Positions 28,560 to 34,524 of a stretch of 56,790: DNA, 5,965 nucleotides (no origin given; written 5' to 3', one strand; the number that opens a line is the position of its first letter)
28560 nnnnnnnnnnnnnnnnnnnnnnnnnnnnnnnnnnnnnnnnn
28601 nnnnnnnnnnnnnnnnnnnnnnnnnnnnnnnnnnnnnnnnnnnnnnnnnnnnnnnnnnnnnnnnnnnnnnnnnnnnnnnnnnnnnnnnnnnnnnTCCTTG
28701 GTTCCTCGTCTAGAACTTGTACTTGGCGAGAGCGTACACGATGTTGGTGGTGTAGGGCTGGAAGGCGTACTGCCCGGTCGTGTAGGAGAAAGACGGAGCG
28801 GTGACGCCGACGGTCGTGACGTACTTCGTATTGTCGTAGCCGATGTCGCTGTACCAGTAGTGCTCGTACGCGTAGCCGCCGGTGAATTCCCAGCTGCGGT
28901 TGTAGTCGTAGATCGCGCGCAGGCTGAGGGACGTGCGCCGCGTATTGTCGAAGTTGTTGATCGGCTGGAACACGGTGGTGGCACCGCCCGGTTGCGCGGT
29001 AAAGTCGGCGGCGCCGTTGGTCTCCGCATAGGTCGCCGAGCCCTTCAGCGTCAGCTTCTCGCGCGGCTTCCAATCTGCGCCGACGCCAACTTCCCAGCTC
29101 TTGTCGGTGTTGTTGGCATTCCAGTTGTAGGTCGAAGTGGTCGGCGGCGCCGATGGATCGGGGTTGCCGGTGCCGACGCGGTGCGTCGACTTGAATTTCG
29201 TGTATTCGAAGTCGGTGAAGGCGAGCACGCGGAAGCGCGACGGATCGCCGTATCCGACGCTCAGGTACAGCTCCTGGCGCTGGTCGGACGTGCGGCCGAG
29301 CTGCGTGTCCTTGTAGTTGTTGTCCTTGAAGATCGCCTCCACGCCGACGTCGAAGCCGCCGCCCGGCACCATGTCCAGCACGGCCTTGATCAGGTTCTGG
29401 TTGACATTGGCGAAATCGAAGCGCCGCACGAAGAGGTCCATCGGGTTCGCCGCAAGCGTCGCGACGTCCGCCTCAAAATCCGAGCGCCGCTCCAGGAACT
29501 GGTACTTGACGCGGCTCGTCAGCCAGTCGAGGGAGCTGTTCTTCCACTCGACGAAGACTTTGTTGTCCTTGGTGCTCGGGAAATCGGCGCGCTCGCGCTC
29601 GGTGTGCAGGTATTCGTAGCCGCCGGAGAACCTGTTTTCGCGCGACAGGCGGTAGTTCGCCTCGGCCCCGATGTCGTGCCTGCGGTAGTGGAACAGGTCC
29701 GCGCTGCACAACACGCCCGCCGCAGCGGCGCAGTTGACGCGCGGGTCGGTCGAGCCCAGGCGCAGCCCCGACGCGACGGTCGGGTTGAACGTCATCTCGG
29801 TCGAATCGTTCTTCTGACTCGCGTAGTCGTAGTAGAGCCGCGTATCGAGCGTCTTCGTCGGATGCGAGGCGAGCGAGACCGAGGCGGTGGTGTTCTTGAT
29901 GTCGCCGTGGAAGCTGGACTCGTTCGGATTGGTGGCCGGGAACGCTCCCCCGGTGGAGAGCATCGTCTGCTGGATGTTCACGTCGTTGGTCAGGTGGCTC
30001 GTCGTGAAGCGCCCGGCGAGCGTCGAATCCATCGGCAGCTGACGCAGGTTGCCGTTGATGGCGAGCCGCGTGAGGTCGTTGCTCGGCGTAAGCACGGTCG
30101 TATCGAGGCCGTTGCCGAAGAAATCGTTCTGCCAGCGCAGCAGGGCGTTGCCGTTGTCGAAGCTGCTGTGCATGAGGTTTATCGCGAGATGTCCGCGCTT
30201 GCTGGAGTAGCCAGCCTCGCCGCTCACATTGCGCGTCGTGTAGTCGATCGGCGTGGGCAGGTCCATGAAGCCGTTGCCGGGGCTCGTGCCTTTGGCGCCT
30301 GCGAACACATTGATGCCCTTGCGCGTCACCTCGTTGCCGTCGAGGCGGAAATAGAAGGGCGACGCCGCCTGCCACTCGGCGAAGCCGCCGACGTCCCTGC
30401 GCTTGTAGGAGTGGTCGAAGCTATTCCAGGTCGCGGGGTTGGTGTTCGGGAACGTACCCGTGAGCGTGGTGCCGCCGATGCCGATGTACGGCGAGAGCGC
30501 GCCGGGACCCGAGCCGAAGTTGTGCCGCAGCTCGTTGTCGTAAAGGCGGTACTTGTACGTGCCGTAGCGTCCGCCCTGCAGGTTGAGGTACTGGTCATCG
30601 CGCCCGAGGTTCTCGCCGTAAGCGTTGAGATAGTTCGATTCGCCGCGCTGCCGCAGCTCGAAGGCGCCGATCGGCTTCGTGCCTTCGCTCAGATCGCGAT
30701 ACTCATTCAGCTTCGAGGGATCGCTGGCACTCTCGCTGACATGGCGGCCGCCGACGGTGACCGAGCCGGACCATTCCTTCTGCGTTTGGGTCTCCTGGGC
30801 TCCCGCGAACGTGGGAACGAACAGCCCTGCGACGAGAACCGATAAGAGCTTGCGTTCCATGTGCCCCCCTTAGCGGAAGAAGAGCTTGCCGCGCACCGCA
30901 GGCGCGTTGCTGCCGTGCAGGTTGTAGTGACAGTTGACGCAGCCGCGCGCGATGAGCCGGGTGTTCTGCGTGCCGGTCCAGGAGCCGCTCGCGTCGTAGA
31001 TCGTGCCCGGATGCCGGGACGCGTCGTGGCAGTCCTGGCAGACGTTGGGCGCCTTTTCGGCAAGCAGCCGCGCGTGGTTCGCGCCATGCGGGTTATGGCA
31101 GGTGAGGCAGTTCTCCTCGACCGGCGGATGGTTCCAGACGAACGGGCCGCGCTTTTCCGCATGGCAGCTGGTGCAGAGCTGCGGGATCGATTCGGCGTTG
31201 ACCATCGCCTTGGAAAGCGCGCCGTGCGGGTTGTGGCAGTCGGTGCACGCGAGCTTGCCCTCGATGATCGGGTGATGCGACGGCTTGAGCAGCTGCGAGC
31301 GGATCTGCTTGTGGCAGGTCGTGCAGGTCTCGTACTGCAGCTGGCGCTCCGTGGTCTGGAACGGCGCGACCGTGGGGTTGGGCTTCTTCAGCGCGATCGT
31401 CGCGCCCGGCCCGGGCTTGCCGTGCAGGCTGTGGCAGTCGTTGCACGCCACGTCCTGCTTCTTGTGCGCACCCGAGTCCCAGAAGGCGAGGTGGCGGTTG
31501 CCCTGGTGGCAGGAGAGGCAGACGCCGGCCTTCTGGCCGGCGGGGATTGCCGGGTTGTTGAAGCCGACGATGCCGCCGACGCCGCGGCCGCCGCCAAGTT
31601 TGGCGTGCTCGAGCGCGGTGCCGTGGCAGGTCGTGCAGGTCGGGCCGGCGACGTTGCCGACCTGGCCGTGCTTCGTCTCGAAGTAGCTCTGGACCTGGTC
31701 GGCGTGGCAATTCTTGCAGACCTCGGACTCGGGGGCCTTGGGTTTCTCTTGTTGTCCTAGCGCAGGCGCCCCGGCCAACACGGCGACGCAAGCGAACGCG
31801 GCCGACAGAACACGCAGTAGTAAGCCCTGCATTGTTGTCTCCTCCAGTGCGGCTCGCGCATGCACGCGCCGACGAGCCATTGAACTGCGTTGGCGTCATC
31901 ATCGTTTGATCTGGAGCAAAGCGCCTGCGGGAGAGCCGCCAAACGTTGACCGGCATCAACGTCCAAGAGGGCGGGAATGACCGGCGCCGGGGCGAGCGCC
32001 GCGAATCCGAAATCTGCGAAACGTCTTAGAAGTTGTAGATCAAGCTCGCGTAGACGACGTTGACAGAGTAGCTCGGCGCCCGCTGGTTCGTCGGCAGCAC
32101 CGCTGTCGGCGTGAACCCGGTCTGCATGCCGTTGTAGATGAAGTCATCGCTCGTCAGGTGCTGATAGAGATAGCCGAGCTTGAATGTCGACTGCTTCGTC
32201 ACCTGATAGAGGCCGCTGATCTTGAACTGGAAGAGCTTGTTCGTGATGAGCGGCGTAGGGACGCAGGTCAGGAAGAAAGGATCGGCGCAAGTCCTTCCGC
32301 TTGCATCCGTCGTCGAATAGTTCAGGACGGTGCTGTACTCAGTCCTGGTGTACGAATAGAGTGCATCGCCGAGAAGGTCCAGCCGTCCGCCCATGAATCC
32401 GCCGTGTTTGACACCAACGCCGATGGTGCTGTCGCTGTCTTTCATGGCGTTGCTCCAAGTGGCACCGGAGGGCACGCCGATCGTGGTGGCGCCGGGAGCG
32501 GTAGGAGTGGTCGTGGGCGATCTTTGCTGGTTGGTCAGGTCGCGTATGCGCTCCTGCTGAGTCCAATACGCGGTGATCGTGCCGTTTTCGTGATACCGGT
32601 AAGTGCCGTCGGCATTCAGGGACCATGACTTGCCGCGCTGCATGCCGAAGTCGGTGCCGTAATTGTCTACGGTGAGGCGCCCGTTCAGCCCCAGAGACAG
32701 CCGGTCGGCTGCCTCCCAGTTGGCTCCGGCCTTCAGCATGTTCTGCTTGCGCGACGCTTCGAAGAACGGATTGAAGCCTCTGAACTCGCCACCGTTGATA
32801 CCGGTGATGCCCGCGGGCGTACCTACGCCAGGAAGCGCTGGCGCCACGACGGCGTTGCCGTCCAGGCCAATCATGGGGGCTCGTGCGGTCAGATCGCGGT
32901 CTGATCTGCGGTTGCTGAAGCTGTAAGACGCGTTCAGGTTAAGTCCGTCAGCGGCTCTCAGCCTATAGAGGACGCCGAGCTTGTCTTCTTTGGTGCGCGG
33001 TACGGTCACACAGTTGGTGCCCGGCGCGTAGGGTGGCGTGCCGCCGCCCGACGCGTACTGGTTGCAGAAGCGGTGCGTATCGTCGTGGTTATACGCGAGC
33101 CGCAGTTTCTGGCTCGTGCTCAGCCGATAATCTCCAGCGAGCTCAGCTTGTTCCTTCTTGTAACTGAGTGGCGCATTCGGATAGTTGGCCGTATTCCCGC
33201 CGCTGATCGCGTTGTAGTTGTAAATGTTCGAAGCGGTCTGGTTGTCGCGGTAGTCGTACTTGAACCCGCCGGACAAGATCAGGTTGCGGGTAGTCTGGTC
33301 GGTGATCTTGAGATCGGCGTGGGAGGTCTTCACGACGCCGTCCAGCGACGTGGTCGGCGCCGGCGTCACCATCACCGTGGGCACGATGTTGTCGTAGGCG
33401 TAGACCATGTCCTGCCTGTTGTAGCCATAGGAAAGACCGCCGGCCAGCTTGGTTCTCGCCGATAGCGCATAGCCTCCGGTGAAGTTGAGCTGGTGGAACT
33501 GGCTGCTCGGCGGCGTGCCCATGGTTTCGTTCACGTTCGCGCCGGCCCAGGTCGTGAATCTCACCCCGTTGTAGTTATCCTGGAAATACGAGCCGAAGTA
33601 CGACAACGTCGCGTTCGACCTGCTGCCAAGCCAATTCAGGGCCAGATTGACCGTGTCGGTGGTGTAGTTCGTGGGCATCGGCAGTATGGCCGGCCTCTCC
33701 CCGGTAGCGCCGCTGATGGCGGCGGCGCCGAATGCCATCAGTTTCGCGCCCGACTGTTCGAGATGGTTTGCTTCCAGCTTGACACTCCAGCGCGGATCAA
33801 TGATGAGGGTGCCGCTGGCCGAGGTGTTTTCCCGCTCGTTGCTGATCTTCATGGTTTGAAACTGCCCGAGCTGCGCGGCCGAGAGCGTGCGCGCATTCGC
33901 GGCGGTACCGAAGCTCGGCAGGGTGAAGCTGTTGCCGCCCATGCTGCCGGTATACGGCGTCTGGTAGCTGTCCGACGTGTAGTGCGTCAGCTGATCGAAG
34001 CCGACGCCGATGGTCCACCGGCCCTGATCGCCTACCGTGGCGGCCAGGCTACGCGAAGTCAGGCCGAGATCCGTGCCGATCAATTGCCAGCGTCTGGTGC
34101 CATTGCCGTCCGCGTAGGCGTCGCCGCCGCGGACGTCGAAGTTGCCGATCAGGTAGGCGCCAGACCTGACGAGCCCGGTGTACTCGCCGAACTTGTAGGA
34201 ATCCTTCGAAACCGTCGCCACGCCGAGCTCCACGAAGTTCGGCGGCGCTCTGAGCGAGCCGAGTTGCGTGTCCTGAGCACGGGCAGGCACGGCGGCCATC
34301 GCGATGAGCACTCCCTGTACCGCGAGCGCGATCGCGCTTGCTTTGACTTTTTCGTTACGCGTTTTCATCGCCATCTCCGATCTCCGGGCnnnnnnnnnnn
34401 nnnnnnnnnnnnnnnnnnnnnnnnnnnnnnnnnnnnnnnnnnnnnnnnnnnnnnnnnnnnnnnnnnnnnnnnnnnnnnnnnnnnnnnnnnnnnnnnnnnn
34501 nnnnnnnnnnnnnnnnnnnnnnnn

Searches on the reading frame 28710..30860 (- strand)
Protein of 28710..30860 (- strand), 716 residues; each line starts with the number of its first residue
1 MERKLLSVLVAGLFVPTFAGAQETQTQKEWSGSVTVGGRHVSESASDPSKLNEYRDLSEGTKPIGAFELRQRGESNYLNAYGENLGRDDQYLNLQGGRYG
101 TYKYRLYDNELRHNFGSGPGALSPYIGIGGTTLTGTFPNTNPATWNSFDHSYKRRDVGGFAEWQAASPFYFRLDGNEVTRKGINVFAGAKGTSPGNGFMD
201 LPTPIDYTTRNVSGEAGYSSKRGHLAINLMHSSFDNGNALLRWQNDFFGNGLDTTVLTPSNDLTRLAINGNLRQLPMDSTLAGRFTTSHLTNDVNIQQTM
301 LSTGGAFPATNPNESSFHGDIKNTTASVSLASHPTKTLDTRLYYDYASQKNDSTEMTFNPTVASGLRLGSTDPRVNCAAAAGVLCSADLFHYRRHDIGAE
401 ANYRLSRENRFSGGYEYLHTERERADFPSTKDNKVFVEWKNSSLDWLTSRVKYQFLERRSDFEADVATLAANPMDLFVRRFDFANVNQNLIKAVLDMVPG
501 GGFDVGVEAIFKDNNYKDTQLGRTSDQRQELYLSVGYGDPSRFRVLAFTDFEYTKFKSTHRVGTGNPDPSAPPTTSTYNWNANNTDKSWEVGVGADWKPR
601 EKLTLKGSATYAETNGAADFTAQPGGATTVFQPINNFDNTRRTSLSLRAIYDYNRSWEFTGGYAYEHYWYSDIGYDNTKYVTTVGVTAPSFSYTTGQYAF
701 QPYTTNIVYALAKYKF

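Call 6: search_protein_families(library=pfam, proteins=[window:28710-30860:-], max_evalue=0.01)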
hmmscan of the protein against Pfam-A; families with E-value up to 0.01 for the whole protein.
window:28710-30860:- (716 aa): 1 family
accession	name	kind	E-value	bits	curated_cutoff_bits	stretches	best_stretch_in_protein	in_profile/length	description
PF11854.14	MtrB_PioB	-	1.4e-71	242.3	23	1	46-716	4-635/635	Putative outer membrane beta-barrel porin, MtrB/PioB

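Call 8: search_protein_families(library=ncbifam, proteins=[window:28710-30860:-], max_evalue=0.001)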
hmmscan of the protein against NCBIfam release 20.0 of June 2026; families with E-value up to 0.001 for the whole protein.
window:28710-30860:- (716 aa): 2 families
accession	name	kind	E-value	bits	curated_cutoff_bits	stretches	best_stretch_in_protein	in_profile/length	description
TIGR03509.1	OMP_MtrB_PioB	subfamily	2.2e-60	204.9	240.05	1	42-689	9-647/662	MtrB/PioB family decaheme-associated outer membrane protein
NF041027.1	GSU2204_Se_pt_1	equivalog_domain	2.5e-17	62.9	350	2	9-93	2-82/580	GSU2204 family CXXCH-containing (seleno)protein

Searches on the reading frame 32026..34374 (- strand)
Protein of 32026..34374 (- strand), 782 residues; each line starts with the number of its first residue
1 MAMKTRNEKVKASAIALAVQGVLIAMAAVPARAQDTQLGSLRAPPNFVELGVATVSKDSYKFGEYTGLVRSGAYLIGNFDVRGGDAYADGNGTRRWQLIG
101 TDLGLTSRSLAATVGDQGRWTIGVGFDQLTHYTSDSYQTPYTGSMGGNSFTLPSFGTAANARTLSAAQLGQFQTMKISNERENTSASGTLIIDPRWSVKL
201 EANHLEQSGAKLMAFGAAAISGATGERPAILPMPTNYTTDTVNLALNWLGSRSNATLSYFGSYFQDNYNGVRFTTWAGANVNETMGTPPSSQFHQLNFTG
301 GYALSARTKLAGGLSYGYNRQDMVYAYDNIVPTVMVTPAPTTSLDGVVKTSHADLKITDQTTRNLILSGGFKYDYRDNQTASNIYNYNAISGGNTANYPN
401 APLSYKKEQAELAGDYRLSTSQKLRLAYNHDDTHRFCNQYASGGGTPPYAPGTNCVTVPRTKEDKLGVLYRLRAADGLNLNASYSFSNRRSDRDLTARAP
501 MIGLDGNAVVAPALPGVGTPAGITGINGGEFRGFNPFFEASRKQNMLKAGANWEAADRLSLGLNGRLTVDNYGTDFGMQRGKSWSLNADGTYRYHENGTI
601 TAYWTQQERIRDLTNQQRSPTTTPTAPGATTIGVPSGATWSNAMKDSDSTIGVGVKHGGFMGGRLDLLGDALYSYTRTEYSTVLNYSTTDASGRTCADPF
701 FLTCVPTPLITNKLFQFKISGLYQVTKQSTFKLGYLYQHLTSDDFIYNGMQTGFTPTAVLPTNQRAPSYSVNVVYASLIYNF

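Call 6: search_protein_families(library=pfam, proteins=[window:32026-34374:-], max_evalue=0.01)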
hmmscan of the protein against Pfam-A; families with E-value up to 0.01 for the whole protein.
window:32026-34374:- (782 aa): 1 family
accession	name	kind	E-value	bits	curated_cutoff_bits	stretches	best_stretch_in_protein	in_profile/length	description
PF11854.14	MtrB_PioB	-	4.8e-115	386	23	1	56-782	3-635/635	Putative outer membrane beta-barrel porin, MtrB/PioB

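Call 8: search_protein_families(library=ncbifam, proteins=[window:32026-34374:-], max_evalue=0.001)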
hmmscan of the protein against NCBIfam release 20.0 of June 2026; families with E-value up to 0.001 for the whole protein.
window:32026-34374:- (782 aa): 2 families
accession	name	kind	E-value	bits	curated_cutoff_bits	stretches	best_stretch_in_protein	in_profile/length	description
TIGR03509.1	OMP_MtrB_PioB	subfamily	1.9e-129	433.1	240.05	1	47-782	2-662/662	MtrB/PioB family decaheme-associated outer membrane protein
NF041027.1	GSU2204_Se_pt_1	equivalog_domain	7.2e-08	31.7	350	0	409-488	382-448/580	GSU2204 family CXXCH-containing (seleno)protein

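Call 43: search_solved_structures(query=window:32026-34374:-, max_evalue=0.01)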
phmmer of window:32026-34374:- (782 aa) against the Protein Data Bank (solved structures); distinct sequences matched with E-value up to 0.01: 1.
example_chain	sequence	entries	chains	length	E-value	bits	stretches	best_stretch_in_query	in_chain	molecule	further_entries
6r2q_B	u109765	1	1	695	3.6e-24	88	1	95-430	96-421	Uncharacterized protein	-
